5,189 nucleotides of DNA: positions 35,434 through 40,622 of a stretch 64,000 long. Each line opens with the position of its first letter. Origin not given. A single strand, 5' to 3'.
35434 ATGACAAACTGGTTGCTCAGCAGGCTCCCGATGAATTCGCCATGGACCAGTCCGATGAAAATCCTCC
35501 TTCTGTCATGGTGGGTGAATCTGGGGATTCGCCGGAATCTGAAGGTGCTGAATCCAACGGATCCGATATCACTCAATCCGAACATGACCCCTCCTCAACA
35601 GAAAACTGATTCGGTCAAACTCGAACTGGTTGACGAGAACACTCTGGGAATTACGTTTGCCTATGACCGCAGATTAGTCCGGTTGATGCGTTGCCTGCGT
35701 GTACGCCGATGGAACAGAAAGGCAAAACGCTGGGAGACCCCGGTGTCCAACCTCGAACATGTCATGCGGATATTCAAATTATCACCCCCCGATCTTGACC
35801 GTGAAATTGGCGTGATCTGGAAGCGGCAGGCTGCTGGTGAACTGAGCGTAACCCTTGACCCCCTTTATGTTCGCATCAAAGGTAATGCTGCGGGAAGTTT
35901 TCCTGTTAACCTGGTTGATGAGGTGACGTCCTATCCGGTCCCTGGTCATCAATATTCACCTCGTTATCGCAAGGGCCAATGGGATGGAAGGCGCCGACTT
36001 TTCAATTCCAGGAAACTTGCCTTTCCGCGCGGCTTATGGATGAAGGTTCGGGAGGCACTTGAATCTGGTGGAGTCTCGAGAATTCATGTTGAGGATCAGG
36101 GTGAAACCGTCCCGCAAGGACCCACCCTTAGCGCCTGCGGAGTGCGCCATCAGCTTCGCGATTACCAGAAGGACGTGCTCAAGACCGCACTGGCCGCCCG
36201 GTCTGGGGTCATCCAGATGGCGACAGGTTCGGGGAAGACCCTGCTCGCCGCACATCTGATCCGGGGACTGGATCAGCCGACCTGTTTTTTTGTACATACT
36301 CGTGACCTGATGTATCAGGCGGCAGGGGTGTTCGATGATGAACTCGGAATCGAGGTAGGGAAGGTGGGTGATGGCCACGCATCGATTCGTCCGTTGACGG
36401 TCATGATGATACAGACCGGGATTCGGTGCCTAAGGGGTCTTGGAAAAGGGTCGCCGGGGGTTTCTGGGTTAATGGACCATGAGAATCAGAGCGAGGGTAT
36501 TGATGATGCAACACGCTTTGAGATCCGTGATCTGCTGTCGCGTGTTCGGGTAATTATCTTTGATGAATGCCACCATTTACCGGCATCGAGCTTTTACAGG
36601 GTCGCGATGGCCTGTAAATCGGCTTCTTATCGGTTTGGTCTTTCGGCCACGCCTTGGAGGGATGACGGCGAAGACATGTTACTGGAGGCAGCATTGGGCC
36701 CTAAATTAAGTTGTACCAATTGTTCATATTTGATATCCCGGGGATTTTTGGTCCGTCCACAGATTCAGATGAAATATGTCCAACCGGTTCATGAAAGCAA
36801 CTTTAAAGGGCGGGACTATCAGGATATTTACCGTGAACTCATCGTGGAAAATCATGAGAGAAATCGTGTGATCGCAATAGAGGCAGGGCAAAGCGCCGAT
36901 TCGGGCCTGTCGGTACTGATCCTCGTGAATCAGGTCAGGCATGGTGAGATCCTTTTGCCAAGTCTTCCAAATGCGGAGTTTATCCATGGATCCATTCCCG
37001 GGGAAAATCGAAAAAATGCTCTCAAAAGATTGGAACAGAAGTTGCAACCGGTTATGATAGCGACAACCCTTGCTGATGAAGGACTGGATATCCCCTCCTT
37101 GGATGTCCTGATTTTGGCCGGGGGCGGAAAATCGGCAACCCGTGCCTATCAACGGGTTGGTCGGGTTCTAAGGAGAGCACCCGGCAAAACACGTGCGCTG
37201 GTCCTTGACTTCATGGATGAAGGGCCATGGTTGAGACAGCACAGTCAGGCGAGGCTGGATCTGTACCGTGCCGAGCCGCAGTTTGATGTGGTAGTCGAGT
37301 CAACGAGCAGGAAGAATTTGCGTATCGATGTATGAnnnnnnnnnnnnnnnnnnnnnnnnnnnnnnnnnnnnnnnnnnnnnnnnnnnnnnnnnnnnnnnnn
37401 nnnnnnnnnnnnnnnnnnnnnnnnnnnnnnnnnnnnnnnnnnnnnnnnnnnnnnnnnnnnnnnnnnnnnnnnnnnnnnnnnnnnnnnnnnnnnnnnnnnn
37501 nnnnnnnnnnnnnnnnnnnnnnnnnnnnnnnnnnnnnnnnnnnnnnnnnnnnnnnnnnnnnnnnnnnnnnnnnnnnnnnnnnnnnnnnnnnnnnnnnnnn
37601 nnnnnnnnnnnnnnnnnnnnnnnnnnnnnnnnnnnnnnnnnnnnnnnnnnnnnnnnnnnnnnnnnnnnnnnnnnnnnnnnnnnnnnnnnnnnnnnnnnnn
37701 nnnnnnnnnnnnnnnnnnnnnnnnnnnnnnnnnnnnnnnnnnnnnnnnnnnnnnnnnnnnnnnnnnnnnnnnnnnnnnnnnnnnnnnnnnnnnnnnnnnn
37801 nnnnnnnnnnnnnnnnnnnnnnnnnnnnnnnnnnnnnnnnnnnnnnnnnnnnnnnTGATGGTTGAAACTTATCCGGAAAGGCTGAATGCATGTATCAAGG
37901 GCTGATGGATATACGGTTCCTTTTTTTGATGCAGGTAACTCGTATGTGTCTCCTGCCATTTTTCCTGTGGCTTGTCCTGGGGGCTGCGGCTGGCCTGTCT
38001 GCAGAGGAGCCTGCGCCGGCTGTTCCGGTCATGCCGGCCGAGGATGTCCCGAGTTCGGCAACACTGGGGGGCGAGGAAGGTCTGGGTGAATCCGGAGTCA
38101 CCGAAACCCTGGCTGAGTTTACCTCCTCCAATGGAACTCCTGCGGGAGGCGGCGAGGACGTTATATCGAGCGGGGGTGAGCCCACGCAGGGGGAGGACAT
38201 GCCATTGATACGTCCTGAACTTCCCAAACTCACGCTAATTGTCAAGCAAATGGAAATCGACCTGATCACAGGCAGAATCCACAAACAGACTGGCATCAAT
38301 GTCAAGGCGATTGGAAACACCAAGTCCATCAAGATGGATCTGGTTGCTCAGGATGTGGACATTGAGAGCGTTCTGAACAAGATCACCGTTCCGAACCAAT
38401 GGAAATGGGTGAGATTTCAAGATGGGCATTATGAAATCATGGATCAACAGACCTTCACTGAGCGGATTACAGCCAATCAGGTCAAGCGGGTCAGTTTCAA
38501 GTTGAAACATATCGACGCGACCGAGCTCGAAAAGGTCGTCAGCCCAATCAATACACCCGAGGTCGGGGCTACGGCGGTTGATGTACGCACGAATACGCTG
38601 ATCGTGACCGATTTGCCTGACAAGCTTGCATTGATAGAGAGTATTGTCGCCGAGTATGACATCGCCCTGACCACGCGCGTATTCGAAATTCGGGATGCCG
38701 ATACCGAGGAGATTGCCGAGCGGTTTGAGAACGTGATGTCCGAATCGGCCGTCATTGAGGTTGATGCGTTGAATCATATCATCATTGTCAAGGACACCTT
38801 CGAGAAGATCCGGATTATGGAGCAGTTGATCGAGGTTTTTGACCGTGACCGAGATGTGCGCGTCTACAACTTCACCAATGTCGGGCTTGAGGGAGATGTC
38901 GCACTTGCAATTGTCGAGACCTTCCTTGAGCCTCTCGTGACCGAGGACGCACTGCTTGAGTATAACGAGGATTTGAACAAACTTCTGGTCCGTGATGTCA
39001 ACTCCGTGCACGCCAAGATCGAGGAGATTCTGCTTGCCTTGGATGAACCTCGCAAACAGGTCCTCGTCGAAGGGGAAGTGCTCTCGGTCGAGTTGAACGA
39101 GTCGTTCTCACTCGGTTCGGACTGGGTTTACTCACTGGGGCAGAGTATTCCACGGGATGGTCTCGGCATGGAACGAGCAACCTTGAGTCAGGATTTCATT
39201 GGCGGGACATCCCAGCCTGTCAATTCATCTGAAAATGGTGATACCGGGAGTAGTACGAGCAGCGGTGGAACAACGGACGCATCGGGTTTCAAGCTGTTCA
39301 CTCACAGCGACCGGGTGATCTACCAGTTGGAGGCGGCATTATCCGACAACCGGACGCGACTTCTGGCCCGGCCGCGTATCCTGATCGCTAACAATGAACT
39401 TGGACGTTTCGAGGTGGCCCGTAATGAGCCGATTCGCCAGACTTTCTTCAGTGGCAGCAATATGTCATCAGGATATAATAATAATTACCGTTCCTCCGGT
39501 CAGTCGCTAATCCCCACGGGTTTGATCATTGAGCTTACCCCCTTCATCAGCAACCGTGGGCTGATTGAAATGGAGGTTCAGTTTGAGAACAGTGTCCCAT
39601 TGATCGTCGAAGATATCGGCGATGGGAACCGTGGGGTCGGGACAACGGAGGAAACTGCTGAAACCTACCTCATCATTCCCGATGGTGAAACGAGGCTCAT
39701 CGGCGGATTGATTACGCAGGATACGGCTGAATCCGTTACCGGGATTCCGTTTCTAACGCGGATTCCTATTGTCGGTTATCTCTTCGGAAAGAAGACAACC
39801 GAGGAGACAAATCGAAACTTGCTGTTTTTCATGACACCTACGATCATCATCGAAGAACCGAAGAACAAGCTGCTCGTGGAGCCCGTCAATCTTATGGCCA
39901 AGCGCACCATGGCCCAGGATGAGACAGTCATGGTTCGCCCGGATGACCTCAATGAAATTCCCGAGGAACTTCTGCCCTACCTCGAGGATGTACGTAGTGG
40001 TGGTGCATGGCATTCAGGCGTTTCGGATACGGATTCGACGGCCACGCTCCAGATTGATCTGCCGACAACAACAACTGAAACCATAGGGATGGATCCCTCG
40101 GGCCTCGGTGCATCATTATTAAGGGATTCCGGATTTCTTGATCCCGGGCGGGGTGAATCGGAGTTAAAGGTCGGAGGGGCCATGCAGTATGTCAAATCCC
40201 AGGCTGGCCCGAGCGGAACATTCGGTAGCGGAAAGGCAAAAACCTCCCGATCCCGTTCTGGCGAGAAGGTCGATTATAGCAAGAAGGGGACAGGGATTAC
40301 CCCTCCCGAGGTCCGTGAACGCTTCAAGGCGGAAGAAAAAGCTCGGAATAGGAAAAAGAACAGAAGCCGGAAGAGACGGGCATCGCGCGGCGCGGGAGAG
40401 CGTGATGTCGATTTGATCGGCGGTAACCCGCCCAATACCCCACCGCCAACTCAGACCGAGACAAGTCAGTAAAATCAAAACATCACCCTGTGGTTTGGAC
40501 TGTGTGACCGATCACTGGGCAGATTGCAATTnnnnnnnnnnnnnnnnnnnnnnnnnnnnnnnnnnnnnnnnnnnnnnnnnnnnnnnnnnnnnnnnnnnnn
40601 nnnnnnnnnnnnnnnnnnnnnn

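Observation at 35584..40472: Translationally coupled SF2 helicase, TM/Thr-Pro-linker protein and secretin, downstream of rpsA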

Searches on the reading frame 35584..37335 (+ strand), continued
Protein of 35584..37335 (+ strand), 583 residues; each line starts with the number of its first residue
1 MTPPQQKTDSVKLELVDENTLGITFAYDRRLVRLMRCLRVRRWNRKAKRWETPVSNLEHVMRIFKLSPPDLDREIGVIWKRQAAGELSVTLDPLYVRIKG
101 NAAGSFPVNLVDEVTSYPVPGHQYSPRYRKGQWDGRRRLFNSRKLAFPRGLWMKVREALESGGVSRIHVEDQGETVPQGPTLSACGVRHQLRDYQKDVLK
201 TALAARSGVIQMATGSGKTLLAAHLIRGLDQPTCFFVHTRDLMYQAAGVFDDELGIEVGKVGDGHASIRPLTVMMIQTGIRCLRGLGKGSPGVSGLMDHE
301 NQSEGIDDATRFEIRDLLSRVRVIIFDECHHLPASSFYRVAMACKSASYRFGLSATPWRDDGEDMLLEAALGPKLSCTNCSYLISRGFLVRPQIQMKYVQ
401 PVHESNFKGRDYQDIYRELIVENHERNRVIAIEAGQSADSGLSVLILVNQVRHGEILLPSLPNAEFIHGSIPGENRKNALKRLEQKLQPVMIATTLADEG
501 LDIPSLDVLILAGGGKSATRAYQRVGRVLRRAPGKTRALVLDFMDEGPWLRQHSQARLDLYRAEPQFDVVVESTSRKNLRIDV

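Call 64: fold_search(model_id=the predicted structure, library=pdb)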
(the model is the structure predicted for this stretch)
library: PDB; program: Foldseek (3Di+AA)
matches with E <= 10: 1641; with E <= 0.001: 951
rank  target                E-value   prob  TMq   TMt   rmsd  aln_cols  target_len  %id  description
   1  2oca                  1.8e-24  1.00  0.38  0.45  19.7       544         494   21  The crystal structure of T4 UvsW (released 2007-10-16)
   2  5tnu_A                9.0e-24  1.00  0.30  0.39  21.9       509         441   17  S. tokodaii XPB II crystal structure at 3.0 Angstrom resolution (released 2017-11-01)
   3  6p4w_A                2.5e-22  1.00  0.35  0.45  10.8       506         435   18  XPB helicase in a complex with truncated Bax1 from Sulfurisphaera tokodaii at 2.96 Angstrom resolution (released 2020-06-03)
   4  9pd3_A                3.9e-22  1.00  0.55  0.53  17.2       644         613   15  NER dual incision complex - DuIS (released 2026-02-18)
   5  6p4o_A                1.4e-21  1.00  0.38  0.47  12.3       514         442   17  Complex of XPB helicase with Bax1 endonuclease from Sulfurisphaera tokodaii at 3.15 Angstroms resolution (released 2020-06-03)
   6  7o4l_7                1.5e-21  1.00  0.57  0.55  16.4       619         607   16  Yeast TFIIH in the expanded state within the pre-initiation complex (released 2021-06-16)
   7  7o4k_7                3.2e-21  1.00  0.55  0.53  16.9       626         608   15  Yeast TFIIH in the contracted state within the pre-initiation complex (released 2021-06-16)
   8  6p4o_C                3.2e-21  1.00  0.36  0.45  11.8       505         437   18  Complex of XPB helicase with Bax1 endonuclease from Sulfurisphaera tokodaii at 3.15 Angstroms resolution (released 2020-06-03)
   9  6p4o_E                4.5e-21  1.00  0.36  0.45  11.9       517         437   18  Complex of XPB helicase with Bax1 endonuclease from Sulfurisphaera tokodaii at 3.15 Angstroms resolution (released 2020-06-03)
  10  6nmi_A                5.6e-21  1.00  0.54  0.49  17.0       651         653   15  Cryo-EM structure of the human TFIIH core complex (released 2019-03-13)
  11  6ro4_A                1.0e-20  1.00  0.56  0.57  16.0       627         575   15  Structure of the core TFIIH-XPA-DNA complex (released 2019-07-03)
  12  6p4f_C                1.5e-20  1.00  0.52  0.67   6.8       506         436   18  Crystal structure of the XPB-Bax1-forked DNA ternary complex (released 2020-06-17)
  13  7zsa_7                2.3e-20  1.00  0.59  0.57  16.8       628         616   15  Yeast RNA polymerase II transcription pre-initiation complex with the +1 nucleosome and NTP (complex B) (released 2022-11-16)
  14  6p66_C                2.5e-20  1.00  0.28  0.34  19.6       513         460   20  The crystal structure of the XPB complex with Bax1 from Archaeoglobus fulgidus at 3.0 Angstrom resolution (released 2020-06-17)
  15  8ebu_A                5.8e-20  1.00  0.56  0.54  17.0       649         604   15  XPC release from Core7-XPA-DNA (Cy5) (released 2023-04-19)
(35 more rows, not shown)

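Call 68: search_protein_families(library=pfam, proteins=[L011:3744-4955:+, L012:11719-12939:+, L013:11713-12909:+, L014:5705-6796:+, L009:8247-9818:+], max_evalue=0.001)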
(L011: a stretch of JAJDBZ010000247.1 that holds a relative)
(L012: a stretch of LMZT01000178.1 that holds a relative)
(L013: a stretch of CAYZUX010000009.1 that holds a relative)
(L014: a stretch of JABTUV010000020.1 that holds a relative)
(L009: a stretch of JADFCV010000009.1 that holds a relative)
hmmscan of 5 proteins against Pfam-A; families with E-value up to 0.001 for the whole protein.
L011:3744-4955:+ (403 aa): 0 families

L012:11719-12939:+ (406 aa): 0 families

L013:11713-12909:+ (398 aa): 0 families

L014:5705-6796:+ (363 aa): 2 families
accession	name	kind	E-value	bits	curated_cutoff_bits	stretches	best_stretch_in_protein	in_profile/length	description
PF04055.27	Radical_SAM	-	3.2e-22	79.9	29.5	1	64-235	1-165/166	Radical SAM superfamily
PF19288.4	CofH_C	-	7.4e-15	55.3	27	1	245-361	3-121/125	CofH/MqnC C-terminal region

L009:8247-9818:+ (523 aa): 1 family
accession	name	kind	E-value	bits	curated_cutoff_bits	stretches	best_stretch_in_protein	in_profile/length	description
PF01520.23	Amidase_3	-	1.1e-20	74.9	27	1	325-501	21-173/174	N-acetylmuramoyl-L-alanine amidase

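Call 83: search_protein_families(library=padloc, proteins=[window:35584-37335:+], max_evalue=0.001)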
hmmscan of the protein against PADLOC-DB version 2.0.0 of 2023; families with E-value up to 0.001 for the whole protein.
window:35584-37335:+ (583 aa): 16 families
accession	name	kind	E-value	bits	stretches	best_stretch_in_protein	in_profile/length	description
PDLC02707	PbeA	-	1.1e-26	91.6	2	188-360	250-416/672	PbeA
PDLC02704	PbeA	-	3.6e-26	89.8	3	474-564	574-664/682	PbeA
PDLC02703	PbeA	-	2.7e-17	60.6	3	323-390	369-439/626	PbeA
PDLC02706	PbeA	-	3.3e-13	47.1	1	474-544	602-672/722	PbeA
PDLC02705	PbeA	-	9.3e-12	41.9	1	463-544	552-633/691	PbeA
PDLC03659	mREase_IV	-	2.1e-11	40.5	1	321-545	336-567/945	Type IV methyl-directed restriction enzyme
PDLC02503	BrxHI|BrxHII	-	1.5e-07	28.1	1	310-538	139-348/698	BrxHI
PDLC03960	SngC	-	7.2e-07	26.3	1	314-557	144-367/720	-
PDLC03658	mREase_IV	-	7.4e-07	25.3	1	323-545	338-559/953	Type IV methyl-directed restriction enzyme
PDLC01252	Cas3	-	3.3e-06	24.7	1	423-547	184-304/324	CAS-I; effector_G3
PDLC01770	Cas3g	-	7.2e-06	22.8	1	425-539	235-349/733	-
PDLC01761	Cas3b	-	7.5e-06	22.9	1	433-540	439-543/705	-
PDLC00938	Cas3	-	8.6e-06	23.2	1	395-534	175-324/358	CRISPR-associated helicase Cas3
PDLC03597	REase_MTase_IIG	-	5.6e-05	18.8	1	497-540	561-604/1646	Type IIG restriction enzyme-methyltransferase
PDLC03051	REase_MTase_I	-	0.00029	16.1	1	497-538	566-607/1591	Type I restriction enzyme-methyltransferase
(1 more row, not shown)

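Call 92: search_protein_families(library=pfam, proteins=[L089:10289-12685:+, L091:10219-12765:+], max_evalue=1)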
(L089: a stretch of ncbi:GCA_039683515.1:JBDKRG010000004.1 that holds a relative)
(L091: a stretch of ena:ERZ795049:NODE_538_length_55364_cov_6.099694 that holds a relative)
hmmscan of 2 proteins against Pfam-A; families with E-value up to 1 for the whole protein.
L089:10289-12685:+ (798 aa): 4 families
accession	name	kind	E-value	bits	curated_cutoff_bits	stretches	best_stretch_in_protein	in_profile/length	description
PF00263.26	Secretin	-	3.2e-33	115.1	27.5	1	435-599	4-167/169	Bacterial type II and III secretion system protein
PF03958.22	Secretin_N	-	1.2e-21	77.1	28.2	3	168-225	3-66/69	Bacterial type II/III secretion system short domain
PF07660.19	STN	-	8e-05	22.8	28.4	1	117-143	18-43/52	Secretin and TonB N terminus short domain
PF05209.18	MinC_N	-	0.73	10.4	27.3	0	227-254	8-36/71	Septum formation inhibitor MinC, N-terminal domain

L091:10219-12765:+ (848 aa): 6 families
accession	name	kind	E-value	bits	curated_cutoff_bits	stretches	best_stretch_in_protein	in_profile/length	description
PF00263.26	Secretin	-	1.7e-34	119.3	27.5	1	482-646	4-169/169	Bacterial type II and III secretion system protein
PF03958.22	Secretin_N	-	2.6e-23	82.5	28.2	3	218-275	2-65/69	Bacterial type II/III secretion system short domain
PF07660.19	STN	-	0.00088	19.5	28.4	1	163-200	12-49/52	Secretin and TonB N terminus short domain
PF09720.15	Unstab_antitox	-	0.091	13.2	23.3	0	322-338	6-22/54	Putative addiction module component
PF10664.14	NdhM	-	0.14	12.9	27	1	299-353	22-76/107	Cyanobacterial and plastid NDH-1 subunit M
PF01756.24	ACOX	-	0.24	11.5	22.1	1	664-704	91-131/181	Acyl-CoA oxidase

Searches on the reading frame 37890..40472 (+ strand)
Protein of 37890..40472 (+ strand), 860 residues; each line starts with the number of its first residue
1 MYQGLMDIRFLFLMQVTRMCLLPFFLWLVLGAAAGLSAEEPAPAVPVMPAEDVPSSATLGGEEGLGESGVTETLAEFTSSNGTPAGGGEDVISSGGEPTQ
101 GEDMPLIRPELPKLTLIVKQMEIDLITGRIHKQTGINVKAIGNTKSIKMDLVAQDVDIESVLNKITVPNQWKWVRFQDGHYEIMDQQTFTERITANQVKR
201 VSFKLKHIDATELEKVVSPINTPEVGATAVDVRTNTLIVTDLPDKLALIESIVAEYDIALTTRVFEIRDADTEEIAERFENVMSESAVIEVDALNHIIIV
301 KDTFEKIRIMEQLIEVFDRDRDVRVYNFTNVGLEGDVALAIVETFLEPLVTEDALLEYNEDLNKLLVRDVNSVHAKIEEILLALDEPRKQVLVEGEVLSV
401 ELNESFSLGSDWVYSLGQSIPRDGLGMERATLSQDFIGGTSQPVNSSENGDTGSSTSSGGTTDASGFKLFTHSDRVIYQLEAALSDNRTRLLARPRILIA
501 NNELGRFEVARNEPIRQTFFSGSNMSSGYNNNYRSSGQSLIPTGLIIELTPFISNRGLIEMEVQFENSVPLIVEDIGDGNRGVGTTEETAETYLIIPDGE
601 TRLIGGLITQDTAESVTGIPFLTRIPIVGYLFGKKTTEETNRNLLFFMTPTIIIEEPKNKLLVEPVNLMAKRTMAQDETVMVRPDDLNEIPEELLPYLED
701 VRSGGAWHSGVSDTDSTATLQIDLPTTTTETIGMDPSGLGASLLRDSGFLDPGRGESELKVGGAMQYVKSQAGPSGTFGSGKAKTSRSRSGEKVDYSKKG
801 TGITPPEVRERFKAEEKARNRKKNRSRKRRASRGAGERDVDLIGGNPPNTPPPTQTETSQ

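Call 3: search_protein_families(library=pfam, proteins=[window:37890-40472:+], max_evalue=0.01)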
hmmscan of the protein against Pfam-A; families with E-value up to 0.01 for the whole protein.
window:37890-40472:+ (860 aa): 2 families
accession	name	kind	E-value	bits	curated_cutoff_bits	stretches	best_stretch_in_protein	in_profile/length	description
PF00263.26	Secretin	-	1.4e-32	113.1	27.5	1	485-653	4-168/169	Bacterial type II and III secretion system protein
PF03958.22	Secretin_N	-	2e-17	63.6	28.2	2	202-259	3-66/69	Bacterial type II/III secretion system short domain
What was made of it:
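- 37890..40472 (+): Secretin, 860 aa: signal peptide, N-terminal domains, Secretin_N repeats (from aa 202), secretin pore domain (aa 485-653), and a roughly 200-aa low-complexity tail with a basic stretch. Pfam Secretin 1.4e-32 and Secretin_N 2e-17 (call 3).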

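Call 8: search_protein_families(library=ncbifam, proteins=[window:37890-40472:+], max_evalue=0.01)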
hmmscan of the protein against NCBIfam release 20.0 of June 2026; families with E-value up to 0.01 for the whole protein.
window:37890-40472:+ (860 aa): 9 families
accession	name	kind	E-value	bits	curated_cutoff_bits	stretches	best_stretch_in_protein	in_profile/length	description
TIGR02517.1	type_II_gspD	equivalog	4.5e-58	197.2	351.35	3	359-657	306-594/600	type II secretion system secretin GspD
TIGR02515.1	IV_pilus_PilQ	subfamily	3.4e-43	148.2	284.35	2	357-653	138-427/428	type IV pilus secretin PilQ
TIGR02519.1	pilus_MshL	equivalog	4.5e-27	94.8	250.2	1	365-653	10-290/290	pilus (MSHA type) biogenesis protein MshL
NF010083.0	PRK13568.1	equivalog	1.5e-24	86.6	554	2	545-653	310-417/419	DNA uptake porin HofQ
TIGR02516.1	type_III_yscC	equivalog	6.1e-24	84.4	238.45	1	359-653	204-461/463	type III secretion system outer membrane ring subunit SctC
NF007851.2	PRK10560.1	exception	9.5e-20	70.8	598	2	545-654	302-410/412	DNA uptake porin HofQ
NF042912.1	Amuc_1098_fam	equivalog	1.8e-14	52.7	750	1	589-653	732-796/805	Amuc_1098 family type IV pilus outer membrane protein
NF011873.0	PRK15346.1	equivalog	6.4e-09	35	524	1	595-647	436-488/499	EscC/YscC/HrcC family type III secretion system outer membrane ring protein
TIGR02520.1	pilus_B_mal_scr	equivalog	0.0007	18.2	287.65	0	202-264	213-275/513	PilN family type IVB pilus formation outer membrane protein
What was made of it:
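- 37890..40472 (+): NCBIfam best hit GspD at 197 bits, PilQ at 148, both below cut-off (call 8).
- On Secretin superfamily (GspD/PilQ): GspD scores 197.2 bits against a cut-off of 351; PilQ scores 148.2 against 284 (call 8).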

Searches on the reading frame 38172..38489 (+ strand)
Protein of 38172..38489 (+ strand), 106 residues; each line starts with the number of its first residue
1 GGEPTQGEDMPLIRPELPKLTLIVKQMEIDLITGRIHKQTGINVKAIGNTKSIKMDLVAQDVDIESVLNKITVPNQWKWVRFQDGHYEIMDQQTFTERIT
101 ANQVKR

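Call 92: search_protein_families(library=pfam, proteins=[window:38172-38489:+], max_evalue=1)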
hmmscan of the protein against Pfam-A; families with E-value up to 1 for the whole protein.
window:38172-38489:+ (106 aa): 1 family
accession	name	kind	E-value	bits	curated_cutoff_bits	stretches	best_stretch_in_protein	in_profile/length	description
PF02187.23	GAS2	-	0.014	15.7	21.3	1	62-104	3-46/69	Growth-Arrest-Specific Protein 2 Domain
